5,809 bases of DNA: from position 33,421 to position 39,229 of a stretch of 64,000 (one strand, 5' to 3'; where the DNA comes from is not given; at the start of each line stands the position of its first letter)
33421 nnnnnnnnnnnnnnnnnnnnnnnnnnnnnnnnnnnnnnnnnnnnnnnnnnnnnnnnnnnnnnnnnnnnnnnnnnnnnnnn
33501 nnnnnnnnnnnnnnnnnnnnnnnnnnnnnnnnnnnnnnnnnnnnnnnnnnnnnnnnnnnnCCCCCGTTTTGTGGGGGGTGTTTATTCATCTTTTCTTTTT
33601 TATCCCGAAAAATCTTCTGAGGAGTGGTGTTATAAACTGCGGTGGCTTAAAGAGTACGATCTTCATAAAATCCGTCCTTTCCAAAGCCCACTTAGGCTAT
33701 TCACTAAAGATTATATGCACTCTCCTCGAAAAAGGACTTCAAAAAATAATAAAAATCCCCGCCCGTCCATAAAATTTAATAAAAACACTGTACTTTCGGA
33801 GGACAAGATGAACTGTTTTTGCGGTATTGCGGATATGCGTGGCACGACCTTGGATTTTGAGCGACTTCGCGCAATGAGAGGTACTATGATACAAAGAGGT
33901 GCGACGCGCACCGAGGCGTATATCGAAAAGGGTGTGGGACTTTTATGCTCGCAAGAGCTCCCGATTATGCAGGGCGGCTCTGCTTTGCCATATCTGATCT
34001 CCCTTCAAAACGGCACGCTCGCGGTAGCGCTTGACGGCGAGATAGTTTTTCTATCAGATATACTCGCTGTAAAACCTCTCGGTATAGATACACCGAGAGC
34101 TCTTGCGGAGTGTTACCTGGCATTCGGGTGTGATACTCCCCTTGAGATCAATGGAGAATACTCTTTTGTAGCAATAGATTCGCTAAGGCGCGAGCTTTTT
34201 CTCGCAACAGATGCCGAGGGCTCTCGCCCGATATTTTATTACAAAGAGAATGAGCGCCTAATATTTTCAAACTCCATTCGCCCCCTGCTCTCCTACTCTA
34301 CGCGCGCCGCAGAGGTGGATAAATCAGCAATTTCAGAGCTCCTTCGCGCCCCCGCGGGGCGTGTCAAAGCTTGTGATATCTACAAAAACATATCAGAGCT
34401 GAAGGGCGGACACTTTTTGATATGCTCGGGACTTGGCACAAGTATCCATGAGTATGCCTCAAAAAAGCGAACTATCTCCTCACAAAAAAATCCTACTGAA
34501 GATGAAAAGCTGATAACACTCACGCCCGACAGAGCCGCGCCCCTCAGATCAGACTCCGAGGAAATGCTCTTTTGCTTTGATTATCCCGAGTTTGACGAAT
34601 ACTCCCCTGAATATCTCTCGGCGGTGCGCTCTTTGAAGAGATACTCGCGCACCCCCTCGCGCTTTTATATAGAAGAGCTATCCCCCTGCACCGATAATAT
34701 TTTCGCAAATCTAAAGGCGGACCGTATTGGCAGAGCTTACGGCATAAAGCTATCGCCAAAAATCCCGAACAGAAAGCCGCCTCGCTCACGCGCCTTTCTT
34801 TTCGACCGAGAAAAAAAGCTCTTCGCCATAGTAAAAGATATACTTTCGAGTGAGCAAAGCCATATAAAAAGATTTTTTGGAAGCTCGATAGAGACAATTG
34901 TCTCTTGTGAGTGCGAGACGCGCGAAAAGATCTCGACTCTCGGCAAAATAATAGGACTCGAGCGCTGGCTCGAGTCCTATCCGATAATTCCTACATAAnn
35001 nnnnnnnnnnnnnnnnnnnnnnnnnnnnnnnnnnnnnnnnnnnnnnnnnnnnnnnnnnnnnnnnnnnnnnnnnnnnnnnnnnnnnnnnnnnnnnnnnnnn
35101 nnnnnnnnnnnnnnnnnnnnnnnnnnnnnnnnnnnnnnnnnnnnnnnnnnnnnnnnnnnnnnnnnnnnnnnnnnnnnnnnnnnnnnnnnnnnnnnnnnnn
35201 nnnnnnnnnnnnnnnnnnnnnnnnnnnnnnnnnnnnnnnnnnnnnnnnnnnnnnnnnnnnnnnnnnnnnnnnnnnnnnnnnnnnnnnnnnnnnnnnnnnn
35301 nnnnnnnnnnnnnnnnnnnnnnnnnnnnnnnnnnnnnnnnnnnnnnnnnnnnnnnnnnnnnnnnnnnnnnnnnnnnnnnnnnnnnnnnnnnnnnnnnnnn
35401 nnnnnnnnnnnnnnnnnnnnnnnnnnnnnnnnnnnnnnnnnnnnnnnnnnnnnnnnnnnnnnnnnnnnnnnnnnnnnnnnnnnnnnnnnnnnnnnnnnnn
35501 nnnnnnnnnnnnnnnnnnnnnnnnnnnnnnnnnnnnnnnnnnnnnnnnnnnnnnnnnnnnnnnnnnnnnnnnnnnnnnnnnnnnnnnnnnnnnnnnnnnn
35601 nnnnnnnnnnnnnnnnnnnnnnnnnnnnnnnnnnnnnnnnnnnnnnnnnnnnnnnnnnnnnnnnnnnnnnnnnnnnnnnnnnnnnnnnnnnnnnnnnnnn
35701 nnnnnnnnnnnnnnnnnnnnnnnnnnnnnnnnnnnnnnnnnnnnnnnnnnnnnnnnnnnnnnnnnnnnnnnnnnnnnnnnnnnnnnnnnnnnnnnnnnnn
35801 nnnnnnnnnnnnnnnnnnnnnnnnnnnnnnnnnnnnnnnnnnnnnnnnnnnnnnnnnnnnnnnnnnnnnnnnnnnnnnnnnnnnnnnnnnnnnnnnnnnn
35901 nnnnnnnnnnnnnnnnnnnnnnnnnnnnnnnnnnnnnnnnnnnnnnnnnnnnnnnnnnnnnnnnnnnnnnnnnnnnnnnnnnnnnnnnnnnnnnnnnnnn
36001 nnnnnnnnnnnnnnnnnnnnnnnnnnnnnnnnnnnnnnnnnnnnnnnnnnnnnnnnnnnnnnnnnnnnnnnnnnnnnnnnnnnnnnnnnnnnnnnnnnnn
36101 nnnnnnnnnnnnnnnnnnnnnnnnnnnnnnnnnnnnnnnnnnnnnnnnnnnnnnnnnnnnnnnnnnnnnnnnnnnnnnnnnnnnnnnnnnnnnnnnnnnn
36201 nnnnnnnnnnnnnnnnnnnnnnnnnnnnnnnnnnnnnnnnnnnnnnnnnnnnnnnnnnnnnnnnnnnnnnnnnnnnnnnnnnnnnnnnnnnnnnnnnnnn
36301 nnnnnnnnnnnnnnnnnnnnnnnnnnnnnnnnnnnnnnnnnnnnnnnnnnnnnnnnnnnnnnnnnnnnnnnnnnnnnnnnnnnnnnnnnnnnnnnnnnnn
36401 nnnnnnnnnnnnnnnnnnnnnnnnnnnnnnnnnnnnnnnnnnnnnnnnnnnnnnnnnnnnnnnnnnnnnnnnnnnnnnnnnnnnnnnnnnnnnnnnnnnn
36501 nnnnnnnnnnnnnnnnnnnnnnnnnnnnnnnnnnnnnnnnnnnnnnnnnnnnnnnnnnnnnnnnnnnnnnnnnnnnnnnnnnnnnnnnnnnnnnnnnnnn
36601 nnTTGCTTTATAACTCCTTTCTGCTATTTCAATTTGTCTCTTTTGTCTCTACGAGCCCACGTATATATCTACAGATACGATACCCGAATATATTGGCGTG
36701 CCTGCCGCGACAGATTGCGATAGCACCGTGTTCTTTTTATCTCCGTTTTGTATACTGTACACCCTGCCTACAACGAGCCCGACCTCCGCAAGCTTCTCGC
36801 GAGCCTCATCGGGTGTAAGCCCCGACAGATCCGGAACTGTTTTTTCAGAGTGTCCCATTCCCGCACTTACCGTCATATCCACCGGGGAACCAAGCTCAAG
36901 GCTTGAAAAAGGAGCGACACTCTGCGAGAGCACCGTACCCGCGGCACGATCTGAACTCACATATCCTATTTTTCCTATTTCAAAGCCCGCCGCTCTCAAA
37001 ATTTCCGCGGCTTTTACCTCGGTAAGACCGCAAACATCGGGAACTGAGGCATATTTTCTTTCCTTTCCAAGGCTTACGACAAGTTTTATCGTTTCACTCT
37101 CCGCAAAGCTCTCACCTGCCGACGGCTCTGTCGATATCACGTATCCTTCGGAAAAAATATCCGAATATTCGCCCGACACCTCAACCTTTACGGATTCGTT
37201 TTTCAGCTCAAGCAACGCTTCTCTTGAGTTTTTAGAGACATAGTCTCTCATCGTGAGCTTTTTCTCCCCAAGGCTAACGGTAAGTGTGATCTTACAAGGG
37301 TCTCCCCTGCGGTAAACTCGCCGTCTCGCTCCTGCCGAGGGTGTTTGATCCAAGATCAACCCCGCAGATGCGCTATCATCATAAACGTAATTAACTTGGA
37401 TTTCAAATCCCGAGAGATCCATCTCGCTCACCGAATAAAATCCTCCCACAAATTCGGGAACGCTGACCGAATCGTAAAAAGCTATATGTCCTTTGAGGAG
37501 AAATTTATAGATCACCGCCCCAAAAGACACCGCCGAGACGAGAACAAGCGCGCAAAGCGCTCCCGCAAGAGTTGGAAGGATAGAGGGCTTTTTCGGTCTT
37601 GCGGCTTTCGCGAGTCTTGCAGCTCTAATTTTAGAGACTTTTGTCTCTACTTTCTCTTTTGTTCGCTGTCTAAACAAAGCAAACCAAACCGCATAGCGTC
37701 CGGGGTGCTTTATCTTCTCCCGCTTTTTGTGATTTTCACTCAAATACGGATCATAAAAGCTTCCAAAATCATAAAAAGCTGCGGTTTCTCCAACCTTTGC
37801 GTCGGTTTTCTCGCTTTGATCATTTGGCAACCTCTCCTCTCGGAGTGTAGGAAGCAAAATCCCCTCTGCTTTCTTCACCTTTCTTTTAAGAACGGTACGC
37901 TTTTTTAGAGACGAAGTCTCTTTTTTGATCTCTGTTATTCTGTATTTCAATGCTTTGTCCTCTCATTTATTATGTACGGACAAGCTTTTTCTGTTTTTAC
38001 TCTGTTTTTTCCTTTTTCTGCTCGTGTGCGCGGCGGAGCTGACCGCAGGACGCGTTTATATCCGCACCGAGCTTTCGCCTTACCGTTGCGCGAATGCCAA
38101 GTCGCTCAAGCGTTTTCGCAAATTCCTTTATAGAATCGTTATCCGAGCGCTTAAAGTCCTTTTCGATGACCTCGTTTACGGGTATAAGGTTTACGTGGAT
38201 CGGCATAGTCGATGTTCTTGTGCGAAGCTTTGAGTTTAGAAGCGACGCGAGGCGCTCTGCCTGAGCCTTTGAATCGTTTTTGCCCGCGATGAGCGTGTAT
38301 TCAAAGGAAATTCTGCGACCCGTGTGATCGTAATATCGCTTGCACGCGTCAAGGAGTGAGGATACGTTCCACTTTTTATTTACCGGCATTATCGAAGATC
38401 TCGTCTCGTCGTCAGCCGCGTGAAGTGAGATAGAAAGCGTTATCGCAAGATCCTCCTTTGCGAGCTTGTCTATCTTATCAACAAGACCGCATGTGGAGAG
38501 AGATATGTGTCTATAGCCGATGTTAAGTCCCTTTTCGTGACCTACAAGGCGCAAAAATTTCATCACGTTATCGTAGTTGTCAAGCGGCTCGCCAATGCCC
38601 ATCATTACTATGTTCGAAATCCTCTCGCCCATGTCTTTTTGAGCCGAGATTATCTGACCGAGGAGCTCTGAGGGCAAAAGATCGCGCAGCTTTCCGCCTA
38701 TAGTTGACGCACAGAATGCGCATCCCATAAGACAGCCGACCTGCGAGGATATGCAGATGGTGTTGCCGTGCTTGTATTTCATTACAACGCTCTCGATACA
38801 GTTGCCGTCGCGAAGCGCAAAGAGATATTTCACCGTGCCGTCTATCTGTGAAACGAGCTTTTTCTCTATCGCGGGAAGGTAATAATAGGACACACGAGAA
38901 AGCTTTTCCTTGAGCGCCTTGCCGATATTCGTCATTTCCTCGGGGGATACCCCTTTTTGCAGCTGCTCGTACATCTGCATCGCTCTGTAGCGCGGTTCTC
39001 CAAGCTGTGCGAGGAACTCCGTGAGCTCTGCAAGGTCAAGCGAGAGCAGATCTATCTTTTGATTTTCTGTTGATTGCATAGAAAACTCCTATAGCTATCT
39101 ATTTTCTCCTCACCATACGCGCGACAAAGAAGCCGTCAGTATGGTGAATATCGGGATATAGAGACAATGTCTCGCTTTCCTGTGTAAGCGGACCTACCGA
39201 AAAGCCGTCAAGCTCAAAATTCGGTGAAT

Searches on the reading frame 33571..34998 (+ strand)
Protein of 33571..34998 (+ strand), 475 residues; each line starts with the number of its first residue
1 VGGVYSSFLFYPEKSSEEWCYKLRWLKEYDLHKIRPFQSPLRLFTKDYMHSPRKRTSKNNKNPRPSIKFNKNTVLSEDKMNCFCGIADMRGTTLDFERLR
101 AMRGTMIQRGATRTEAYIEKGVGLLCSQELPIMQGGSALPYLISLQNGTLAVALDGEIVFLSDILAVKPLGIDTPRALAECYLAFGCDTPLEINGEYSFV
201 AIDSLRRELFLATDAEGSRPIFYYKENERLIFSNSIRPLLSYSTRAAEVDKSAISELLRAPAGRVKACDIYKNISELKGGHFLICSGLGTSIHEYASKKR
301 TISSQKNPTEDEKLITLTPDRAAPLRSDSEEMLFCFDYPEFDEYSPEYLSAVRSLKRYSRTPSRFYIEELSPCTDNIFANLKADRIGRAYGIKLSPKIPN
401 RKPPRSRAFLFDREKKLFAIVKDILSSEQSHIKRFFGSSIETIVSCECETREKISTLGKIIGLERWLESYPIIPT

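Call 84: search_protein_families(library=pfam, proteins=[window:33571-34998:+], max_evalue=0.00001)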
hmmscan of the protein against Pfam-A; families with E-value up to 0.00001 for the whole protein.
window:33571-34998:+ (475 aa): 1 family
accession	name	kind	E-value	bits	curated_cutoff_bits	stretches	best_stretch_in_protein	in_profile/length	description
PF13537.11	GATase_7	-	8.1e-08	32.8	25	1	182-240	62-122/123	Glutamine amidotransferase domain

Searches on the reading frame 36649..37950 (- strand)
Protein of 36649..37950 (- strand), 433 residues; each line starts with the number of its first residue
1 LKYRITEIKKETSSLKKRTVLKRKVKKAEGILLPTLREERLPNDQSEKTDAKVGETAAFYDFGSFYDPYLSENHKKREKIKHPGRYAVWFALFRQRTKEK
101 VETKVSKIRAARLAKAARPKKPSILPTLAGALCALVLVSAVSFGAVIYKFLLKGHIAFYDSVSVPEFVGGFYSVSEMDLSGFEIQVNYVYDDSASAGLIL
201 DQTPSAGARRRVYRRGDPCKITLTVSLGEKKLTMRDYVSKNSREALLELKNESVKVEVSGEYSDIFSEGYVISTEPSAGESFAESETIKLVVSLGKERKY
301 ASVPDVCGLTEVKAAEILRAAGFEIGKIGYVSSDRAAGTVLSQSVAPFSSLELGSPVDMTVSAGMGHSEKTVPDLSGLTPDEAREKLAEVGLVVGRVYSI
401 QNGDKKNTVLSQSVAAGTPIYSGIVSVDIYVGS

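Call 84: search_protein_families(library=pfam, proteins=[window:36649-37950:-], max_evalue=0.00001)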
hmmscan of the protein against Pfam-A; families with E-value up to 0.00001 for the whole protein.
window:36649-37950:- (433 aa): 1 family
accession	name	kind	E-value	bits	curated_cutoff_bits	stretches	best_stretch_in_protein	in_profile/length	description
PF03793.24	PASTA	-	2.4e-42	143.2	23.2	3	371-432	2-63/64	PASTA domain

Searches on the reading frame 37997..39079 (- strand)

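Call 84: search_protein_families(library=pfam, proteins=[window:37997-39079:-], max_evalue=0.00001)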
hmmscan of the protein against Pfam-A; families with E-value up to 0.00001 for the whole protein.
window:37997-39079:- (360 aa): 2 families
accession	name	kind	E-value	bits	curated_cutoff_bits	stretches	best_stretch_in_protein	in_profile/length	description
PF04055.27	Radical_SAM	-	3.8e-18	66.6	29.5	1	111-271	2-158/166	Radical SAM superfamily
PF21016.3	RlmN_N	-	1.2e-10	41.4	24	1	9-64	1-58/60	Ribosomal RNA large subunit methyltransferase N-terminal domain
